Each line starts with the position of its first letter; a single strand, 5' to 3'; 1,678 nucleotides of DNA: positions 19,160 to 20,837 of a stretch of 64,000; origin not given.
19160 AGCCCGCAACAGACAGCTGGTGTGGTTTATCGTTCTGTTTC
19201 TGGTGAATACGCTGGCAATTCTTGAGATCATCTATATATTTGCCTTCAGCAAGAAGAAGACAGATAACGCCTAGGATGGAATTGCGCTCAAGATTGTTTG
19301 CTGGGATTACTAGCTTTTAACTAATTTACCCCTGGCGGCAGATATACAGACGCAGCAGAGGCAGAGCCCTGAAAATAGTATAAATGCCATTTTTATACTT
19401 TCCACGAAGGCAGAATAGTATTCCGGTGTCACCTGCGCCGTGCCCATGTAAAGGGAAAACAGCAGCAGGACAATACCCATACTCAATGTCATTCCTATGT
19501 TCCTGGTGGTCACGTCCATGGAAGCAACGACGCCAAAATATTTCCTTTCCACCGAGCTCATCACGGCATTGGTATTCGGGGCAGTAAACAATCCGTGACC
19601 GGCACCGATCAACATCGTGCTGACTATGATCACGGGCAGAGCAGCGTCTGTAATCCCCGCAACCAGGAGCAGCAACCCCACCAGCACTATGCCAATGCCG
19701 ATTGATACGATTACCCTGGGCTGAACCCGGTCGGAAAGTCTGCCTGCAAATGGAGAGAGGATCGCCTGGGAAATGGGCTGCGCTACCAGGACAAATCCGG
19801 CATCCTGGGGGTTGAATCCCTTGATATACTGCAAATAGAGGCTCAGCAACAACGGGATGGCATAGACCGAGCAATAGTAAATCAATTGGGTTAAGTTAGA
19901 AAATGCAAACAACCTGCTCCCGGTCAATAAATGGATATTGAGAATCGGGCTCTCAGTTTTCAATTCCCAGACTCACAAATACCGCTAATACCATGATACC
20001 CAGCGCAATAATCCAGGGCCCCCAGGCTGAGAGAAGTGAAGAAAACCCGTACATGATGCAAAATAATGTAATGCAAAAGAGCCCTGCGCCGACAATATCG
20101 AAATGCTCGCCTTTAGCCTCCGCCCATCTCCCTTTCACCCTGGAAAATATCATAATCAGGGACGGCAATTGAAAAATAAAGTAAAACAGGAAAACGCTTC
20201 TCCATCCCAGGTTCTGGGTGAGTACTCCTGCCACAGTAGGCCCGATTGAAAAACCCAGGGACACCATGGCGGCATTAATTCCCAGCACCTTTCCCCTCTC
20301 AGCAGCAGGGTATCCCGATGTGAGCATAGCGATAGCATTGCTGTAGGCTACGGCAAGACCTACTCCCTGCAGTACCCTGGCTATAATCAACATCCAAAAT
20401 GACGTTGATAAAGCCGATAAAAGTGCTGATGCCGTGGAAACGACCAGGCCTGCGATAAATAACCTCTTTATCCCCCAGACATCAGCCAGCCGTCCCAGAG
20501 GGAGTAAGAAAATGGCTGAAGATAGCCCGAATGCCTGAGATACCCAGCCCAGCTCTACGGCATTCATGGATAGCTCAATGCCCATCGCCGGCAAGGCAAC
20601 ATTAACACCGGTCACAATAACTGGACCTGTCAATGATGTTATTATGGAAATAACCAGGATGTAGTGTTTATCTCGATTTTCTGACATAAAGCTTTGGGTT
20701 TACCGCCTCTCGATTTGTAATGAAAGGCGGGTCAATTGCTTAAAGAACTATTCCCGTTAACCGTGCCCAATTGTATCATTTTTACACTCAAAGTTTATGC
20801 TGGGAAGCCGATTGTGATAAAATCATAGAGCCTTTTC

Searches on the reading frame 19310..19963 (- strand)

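Call 52: search_protein_families(library=pfam, proteins=[window:19310-19963:-], max_evalue=0.0001)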
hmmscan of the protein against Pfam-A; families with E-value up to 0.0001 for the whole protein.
window:19310-19963:- (217 aa): 1 family
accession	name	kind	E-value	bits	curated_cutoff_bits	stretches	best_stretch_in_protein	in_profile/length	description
PF07690.21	MFS_1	-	3.5e-18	66.1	33.4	1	24-205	3-165/347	Major Facilitator Superfamily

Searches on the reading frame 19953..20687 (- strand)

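Call 52: search_protein_families(library=pfam, proteins=[window:19953-20687:-], max_evalue=0.0001)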
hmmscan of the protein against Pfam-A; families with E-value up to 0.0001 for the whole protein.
window:19953-20687:- (244 aa): 4 families
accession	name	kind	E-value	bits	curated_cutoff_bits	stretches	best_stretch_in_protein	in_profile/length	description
PF07690.21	MFS_1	-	2.6e-33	115.8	33.4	1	25-237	12-241/347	Major Facilitator Superfamily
PF00083.30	Sugar_tr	-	2.2e-09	37.2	22.3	1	43-181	45-190/452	Sugar (and other) transporter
PF12832.13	MFS_1_like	-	3.8e-07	29.9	25.2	1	56-168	259-373/373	MFS_1 like family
PF06779.20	MFS_4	-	5.8e-05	23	26.3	1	51-161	234-343/364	Uncharacterised MFS-type transporter YbfB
